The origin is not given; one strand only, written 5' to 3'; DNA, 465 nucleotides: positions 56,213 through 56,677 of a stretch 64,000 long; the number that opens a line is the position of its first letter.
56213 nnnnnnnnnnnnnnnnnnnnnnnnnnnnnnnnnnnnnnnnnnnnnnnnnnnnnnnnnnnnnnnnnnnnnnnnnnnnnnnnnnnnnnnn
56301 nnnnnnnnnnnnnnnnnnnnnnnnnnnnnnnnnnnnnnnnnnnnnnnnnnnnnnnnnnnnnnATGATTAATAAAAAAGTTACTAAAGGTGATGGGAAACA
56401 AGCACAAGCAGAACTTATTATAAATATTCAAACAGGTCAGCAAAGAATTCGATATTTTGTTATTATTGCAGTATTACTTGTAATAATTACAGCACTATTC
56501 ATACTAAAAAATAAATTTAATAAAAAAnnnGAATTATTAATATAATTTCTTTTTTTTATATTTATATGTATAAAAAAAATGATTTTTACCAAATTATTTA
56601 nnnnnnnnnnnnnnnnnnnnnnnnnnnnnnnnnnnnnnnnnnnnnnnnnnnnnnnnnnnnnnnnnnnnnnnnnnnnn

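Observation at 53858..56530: Thioester-domain/Cna-B adhesin with an NIQTG sortase-B-type signal but no sortase nearby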

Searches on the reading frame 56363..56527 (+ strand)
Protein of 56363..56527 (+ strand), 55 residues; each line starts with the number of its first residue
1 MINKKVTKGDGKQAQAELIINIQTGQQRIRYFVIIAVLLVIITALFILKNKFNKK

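Call 25: find_homologous_proteins(query=A2, max_evalue=10)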
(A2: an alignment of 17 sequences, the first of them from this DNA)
Query A2 (17 sequences) (55 aa, profile of the alignment): 16 proteins with E <= 10 among 1136 candidates.
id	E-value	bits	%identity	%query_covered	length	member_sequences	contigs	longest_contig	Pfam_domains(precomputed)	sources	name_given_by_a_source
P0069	4.2e-25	105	67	100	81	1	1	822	-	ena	-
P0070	6.7e-24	101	59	98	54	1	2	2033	-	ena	-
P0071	6.9e-21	91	53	58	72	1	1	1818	-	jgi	-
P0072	1.0e-18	84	68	56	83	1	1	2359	-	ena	-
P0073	1.6e-12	64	54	71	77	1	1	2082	-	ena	-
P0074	2.7e-11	61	50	69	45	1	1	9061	-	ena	-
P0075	6.7e-11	59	65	56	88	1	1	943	-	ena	-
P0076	1.4e-9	55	51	71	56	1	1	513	-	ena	-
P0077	1.6e-9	55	51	71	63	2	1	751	-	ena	-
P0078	5.3e-9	53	72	33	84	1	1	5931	-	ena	-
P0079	1.6e-8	52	54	67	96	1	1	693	-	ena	-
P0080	2.1e-8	51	49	67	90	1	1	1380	-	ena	-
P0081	7.9e-5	40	54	47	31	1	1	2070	-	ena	-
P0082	1.8e-4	39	44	49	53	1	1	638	-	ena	-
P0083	3.1e-3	35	39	60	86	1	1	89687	-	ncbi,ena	-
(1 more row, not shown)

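Call 33: find_encoding_contigs(protein=P0083, flank=10000, max_places=3)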
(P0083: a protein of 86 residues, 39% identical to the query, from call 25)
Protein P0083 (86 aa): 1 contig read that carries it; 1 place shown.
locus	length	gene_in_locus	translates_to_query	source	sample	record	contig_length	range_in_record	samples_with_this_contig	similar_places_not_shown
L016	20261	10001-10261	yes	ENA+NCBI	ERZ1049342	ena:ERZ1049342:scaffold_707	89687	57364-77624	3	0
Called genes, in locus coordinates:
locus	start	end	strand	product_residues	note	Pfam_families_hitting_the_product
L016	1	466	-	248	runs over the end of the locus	PF00005:ABC_tran, PF13304:AAA_21 (faint)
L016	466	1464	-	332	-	PF13379:NMT1_2, PF09084:NMT1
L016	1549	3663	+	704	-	PF00580:UvrD-helicase, PF01443:Viral_helicase1 (faint), PF13245:AAA_19, PF13604:AAA_30 (faint), PF13087:AAA_12 (faint), PF13361:UvrD_C, PF13538:UvrD_C_2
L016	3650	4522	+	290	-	PF00483:NTP_transferase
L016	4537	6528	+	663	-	PF22745:Nlig-Ia, PF01653:DNA_ligase_aden, PF03120:OB_DNA_ligase, PF03119:DNA_ligase_ZBD (weak), PF14520:HHH_5 (faint), PF12826:HHH_2, PF00533:BRCT, PF12738:PTCB-BRCT (weak)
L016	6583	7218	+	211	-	PF01863:YgjP-like, PF10263:SprT-like (weak)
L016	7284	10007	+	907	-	PF13855:LRR_8 (faint), PF00560:LRR_1 (faint), PF12799:LRR_4 (weak), PF09479:Flg_new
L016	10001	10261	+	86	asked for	-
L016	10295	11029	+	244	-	PF22435:MRM3-like_sub_bind, PF00588:SpoU_methylase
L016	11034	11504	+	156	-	PF01782:RimM, PF24986:PRC_RimM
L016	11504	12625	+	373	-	PF01746:tRNA_m1G_MT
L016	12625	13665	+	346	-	PF00579:tRNA-synt_1b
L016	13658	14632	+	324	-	PF00535:Glycos_transf_2, PF13506:Glyco_transf_21 (weak), PF13641:Glyco_tranf_2_3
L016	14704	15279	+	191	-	-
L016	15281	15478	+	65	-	-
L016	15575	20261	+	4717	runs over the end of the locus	PF13620:CarboxypepD_reg, PF09479:Flg_new, PF18998:Flg_new_2 (faint), PF09479:Flg_new, PF13385:Laminin_G_3, PF12810:ALK_LTK_GRD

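Call 46: search_protein_representatives(alignment_id=A2)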
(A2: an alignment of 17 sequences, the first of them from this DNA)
Query: 17 sequences, 55 profile positions. Proteins with E-value up to 0.001 (for the whole library): 185; up to 1e-10: 29; up to 1e-30: 0. The best 150 are listed.
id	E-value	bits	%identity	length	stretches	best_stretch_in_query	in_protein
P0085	1.9e-23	97.8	-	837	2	1-55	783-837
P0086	5.0e-23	96.5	-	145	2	1-55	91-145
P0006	6.9e-23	96.0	-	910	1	1-55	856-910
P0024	1.2e-22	95.2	-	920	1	1-55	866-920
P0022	2.8e-22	94.1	-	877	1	1-55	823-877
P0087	3.5e-22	93.8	-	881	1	1-55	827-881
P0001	4.1e-22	93.6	-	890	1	1-55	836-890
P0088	3.6e-21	90.5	-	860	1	1-55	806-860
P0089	6.0e-21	89.8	-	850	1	1-55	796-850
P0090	8.3e-21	89.4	-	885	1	1-55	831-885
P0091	8.4e-21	89.4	-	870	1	1-55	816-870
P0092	2.3e-20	88.0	-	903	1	1-54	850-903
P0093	7.7e-20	86.3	-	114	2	1-55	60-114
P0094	3.7e-18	80.9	-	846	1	1-55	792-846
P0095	4.8e-18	80.5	-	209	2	1-55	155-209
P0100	3.0e-14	68.4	-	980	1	1-55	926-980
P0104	5.7e-12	61.1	-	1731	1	6-55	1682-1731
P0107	2.7e-11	58.9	-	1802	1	2-54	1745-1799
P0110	3.4e-10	55.4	-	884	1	2-55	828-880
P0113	6.2e-10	54.6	-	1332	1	4-55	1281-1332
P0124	3.0e-09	52.4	-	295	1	1-54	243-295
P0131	4.7e-09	51.7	-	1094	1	2-54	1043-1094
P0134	6.9e-09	51.2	-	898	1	1-51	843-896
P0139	1.5e-08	50.1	-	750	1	3-54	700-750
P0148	3.8e-08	48.8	-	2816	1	10-53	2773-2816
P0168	2.8e-07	46.0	-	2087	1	9-51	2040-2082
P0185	1.8e-06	43.5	-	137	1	10-51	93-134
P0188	2.3e-06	43.2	-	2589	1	13-55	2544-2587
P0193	2.8e-06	42.9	-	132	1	12-53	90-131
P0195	3.0e-06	42.7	-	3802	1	12-51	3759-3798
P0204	7.5e-06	41.5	-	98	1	3-54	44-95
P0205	8.2e-06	41.4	-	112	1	13-55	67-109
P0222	3.8e-05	39.2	-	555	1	11-51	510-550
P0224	4.2e-05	39.1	-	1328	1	12-52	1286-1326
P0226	4.9e-05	38.9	-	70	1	8-51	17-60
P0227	4.9e-05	38.9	-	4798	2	12-51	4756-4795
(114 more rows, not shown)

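Call 48: find_encoding_contigs(protein=P0107, flank=10000, max_places=4)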
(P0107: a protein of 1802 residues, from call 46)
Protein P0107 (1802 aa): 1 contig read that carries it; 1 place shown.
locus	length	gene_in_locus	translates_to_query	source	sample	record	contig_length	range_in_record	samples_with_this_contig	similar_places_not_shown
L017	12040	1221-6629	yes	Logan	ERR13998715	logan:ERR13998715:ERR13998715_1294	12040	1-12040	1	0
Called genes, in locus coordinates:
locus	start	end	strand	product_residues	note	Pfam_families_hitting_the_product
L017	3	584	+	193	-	?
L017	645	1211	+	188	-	-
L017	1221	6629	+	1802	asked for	PF17802:SpaA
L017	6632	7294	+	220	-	-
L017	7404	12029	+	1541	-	PF17210:SdrD_B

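Call 50: find_encoding_contigs(protein=P0113, flank=10000, max_places=3)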
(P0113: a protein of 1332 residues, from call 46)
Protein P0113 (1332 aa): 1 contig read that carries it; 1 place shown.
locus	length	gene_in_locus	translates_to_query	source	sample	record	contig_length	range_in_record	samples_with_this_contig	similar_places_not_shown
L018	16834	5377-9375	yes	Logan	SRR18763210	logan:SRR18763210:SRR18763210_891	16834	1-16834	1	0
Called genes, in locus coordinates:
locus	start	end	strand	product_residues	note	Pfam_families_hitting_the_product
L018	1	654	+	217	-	?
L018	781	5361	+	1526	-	PF17210:SdrD_B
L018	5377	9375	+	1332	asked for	PF17802:SpaA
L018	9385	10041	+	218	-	-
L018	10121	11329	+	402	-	PF00070:Pyr_redox (faint), PF01266:DAO (faint), PF03486:HI0933_like, PF07992:Pyr_redox_2, PF13450:NAD_binding_8 (weak), PF13738:Pyr_redox_3, PF22780:HI0933_like_1st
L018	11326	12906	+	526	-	PF28550:DUF8436, PF00890:FAD_binding_2 (faint), PF01266:DAO (faint), PF03486:HI0933_like, PF07992:Pyr_redox_2 (faint), PF13450:NAD_binding_8 (weak), PF21688:FAD-depend_C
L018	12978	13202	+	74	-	PF05154:TM2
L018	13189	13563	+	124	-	PF10825:DUF2752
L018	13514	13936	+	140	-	PF09685:MamF_MmsF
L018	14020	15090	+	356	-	PF03033:Glyco_transf_28, PF04101:Glyco_tran_28_C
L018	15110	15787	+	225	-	PF08478:POTRA_1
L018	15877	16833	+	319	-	?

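Call 51: find_encoding_contigs(protein=P0131, flank=10000, max_places=3)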
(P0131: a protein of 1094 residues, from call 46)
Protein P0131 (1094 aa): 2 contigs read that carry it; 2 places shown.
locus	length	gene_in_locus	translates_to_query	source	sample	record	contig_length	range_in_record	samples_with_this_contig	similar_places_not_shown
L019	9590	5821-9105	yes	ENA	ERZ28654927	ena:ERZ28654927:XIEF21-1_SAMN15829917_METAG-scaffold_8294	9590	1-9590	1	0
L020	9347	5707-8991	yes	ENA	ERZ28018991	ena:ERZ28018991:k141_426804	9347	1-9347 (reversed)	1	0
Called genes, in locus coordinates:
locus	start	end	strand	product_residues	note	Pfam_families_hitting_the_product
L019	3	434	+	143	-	?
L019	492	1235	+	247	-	PF05582:Peptidase_U57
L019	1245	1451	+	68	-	PF06257:VEG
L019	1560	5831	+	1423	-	PF17210:SdrD_B, PF22904:NOMO1-like_2nd (faint)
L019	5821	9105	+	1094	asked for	PF17802:SpaA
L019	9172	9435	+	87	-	PF04026:SpoVG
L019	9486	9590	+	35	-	?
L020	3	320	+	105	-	?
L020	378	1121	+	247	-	PF05582:Peptidase_U57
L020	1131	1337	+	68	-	PF06257:VEG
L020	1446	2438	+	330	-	-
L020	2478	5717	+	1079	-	PF22904:NOMO1-like_2nd (faint), PF17210:SdrD_B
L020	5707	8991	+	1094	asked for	PF17802:SpaA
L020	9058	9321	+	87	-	PF04026:SpoVG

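Call 55: search_protein_families(library=ncbifam, proteins=[window:56363-56527:+], max_evalue=10)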
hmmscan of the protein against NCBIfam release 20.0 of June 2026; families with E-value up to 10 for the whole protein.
seq(55 aa): 2 families
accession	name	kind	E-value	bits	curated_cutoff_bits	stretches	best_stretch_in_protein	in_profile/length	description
NF053819.1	EF0750_LPXTG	subfamily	0.012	16.1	47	1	23-51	75-103/105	EF2685/EF0750 family sortase-dependent surface protein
TIGR01167.1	LPXTG_anchor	domain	0.024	15.3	15.9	1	23-53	4-33/34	LPXTG cell wall anchor domain-containing protein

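Call 56: search_protein_families(library=pfam, proteins=[window:56363-56527:+, P0107, P0131, P0148], max_evalue=1)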
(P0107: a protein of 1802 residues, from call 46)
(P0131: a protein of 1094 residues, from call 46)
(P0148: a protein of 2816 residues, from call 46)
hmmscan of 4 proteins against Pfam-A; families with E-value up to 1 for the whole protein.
seq(55 aa): 3 families
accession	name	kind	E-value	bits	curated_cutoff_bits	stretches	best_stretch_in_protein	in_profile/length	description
PF15562.11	Imm17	-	0.0089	16.3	25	1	16-47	30-60/61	Immunity protein 17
PF00746.26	Gram_pos_anchor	-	0.039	14.3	20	1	23-51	11-39/43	LPXTG cell wall anchor motif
PF11628.13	TCR_zetazeta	-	0.063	13.5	25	1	40-54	17-30/31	T-cell surface glycoprotein CD3 zeta chain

P0107 (1802 aa): 3 families
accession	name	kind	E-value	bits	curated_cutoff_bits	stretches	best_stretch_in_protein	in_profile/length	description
PF17802.7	SpaA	-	3.6e-44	149.3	23.1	8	1636-1737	3-81/91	Prealbumin-like fold domain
PF13620.12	CarboxypepD_reg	-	6.7e-05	23.6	32.3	1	934-968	25-58/82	Carboxypeptidase regulatory-like domain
PF11974.14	bMG3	-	0.0042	17.5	34.9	1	528-551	38-61/103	Bacterial alpha-2-macroglobulin MG3 domain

P0131 (1094 aa): 11 families
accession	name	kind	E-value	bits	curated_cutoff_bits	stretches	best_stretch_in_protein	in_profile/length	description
PF17802.7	SpaA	-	3.7e-68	226.2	23.1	6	603-677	8-80/91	Prealbumin-like fold domain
PF13620.12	CarboxypepD_reg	-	0.0016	19.2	32.3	0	501-537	8-50/82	Carboxypeptidase regulatory-like domain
PF22898.2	NOMO1-like_1st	-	0.0023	18.4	27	0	767-798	49-80/85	BOS complex subunit NOMO1-like, first beta sandwich domain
PF11008.14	DUF2846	-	0.0038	17.7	34.3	1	993-1047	38-83/92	Protein of unknown function (DUF2846)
PF08341.16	TED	-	0.01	16.7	22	1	92-205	19-98/102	Thioester domain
PF13715.12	CarbopepD_reg_2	-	0.031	14.7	32.2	0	991-1009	31-49/88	CarboxypepD_reg-like domain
PF09992.14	NAGPA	-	0.072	13.7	25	1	937-1046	12-111/169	Phosphodiester glycosidase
PF17210.9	SdrD_B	-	0.11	13.1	29.7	1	978-1020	32-73/112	SdrD B-like domain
PF00746.26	Gram_pos_anchor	-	0.17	12.3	20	1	1064-1094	12-41/43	LPXTG cell wall anchor motif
PF02187.23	GAS2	-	0.22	11.8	21.3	1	870-896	9-35/69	Growth-Arrest-Specific Protein 2 Domain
PF07384.17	DUF1497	-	0.26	11.6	27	1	366-377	22-33/35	Protein of unknown function (DUF1497)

P0148 (2816 aa): 2 families
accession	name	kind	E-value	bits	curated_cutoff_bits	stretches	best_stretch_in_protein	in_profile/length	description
PF17802.7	SpaA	-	9.4e-52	173.6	23.1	10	2651-2756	3-82/91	Prealbumin-like fold domain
PF13620.12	CarboxypepD_reg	-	0.59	11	32.3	0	1291-1322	24-55/82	Carboxypeptidase regulatory-like domain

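Call 62: list_cluster_members(proteins=[P0104, P0113, P0131, P0148, P0195, P0227, P0100, P0139, P0110, P0134])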
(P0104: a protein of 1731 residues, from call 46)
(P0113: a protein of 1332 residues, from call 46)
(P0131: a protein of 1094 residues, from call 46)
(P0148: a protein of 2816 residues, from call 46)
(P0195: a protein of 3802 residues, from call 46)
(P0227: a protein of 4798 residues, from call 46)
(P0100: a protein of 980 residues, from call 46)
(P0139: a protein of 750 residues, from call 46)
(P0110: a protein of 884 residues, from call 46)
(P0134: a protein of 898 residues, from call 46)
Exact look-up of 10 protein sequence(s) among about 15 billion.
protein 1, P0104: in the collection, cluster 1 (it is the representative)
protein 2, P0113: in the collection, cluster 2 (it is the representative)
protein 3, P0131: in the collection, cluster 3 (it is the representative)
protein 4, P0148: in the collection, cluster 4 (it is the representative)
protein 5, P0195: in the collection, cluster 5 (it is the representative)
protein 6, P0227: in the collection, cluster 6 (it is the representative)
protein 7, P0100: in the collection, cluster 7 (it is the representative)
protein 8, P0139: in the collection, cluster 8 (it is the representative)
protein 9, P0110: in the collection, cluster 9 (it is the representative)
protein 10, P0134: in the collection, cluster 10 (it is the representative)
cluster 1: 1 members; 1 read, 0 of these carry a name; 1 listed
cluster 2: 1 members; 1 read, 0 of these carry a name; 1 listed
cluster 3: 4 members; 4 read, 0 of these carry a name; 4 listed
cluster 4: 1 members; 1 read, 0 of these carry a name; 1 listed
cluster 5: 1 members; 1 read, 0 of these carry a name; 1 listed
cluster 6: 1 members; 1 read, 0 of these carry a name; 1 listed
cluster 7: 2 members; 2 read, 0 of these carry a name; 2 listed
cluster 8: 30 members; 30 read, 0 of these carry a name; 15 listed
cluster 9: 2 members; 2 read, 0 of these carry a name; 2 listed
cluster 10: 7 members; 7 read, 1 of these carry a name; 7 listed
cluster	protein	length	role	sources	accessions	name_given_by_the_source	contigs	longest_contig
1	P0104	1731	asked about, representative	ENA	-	-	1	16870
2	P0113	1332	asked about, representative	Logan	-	-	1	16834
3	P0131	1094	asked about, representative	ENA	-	-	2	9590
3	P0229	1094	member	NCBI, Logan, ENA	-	-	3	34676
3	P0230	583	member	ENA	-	-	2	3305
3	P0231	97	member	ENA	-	-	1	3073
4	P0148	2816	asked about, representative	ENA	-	-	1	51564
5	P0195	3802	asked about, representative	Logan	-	-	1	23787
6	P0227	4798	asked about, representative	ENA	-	-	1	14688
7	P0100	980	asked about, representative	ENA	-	-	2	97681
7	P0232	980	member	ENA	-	-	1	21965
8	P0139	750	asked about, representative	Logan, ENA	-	-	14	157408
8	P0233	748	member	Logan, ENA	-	-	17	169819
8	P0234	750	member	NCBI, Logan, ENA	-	-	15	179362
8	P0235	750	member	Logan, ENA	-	-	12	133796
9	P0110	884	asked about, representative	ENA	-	-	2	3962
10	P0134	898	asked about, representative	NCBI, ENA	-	-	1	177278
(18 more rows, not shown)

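Call 63: find_encoding_contigs(protein=P0139, flank=10000, max_places=3)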
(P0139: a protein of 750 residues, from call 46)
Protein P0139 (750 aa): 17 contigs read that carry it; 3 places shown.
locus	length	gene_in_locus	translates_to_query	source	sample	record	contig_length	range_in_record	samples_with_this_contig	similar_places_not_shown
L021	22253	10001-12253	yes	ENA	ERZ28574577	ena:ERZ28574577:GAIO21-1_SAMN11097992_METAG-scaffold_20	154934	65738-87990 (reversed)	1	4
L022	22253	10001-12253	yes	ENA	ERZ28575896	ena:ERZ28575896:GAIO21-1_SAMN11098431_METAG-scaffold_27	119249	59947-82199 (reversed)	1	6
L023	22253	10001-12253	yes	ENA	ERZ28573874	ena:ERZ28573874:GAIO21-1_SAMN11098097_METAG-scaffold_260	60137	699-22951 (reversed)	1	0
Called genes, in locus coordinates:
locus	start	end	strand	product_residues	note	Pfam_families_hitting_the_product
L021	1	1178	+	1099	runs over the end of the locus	PF22590:Cas3-like_C_2 (faint), PF17757:UvrB_inter, PF02559:CarD_TRCF_RID, PF00270:DEAD, PF04851:ResIII, PF00271:Helicase_C, PF03461:TRCF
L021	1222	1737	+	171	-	PF04014:MazE_antitoxin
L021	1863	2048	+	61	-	-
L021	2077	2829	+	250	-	PF01026:TatD_DNase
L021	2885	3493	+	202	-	-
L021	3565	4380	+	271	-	PF00398:RrnaAD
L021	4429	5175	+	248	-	PF05582:Peptidase_U57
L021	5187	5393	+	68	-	PF06257:VEG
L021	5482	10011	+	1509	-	PF13620:CarboxypepD_reg (faint), PF22904:NOMO1-like_2nd (faint), PF17210:SdrD_B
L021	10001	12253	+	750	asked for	PF17802:SpaA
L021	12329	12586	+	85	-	PF04026:SpoVG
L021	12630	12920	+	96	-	PF07873:YabP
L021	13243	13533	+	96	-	PF04977:DivIC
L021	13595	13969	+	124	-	PF00636:Ribonuclease_3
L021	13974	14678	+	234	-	PF08032:SpoU_sub_bind, PF00588:SpoU_methylase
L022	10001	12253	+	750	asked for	PF17802:SpaA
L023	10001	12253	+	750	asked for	PF17802:SpaA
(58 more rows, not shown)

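Call 64: find_encoding_contigs(protein=P0134, flank=10000, max_places=2)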
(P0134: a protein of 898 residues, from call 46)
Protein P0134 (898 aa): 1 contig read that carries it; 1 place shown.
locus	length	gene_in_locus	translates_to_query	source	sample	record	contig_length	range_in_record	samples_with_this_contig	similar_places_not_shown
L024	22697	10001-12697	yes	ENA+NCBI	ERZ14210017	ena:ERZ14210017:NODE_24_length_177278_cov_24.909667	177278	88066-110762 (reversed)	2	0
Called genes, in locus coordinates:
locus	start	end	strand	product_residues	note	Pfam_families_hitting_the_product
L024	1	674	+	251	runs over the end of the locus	-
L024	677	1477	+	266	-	-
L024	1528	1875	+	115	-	PF13828:DUF4190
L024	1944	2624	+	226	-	PF06541:ABC_trans_CmpB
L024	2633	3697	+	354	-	PF11187:Mbeg1-like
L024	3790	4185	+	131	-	PF00011:HSP20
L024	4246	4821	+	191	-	PF09335:VTT_dom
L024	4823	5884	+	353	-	PF02646:RmuC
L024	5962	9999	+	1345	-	-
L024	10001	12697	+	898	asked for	PF17802:SpaA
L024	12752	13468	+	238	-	PF01479:S4, PF00849:PseudoU_synth_2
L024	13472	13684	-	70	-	PF13459:Fer4_15, PF13370:Fer4_13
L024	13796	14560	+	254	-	-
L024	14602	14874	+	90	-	PF06265:YutD-like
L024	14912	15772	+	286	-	PF06949:DUF1292 (weak)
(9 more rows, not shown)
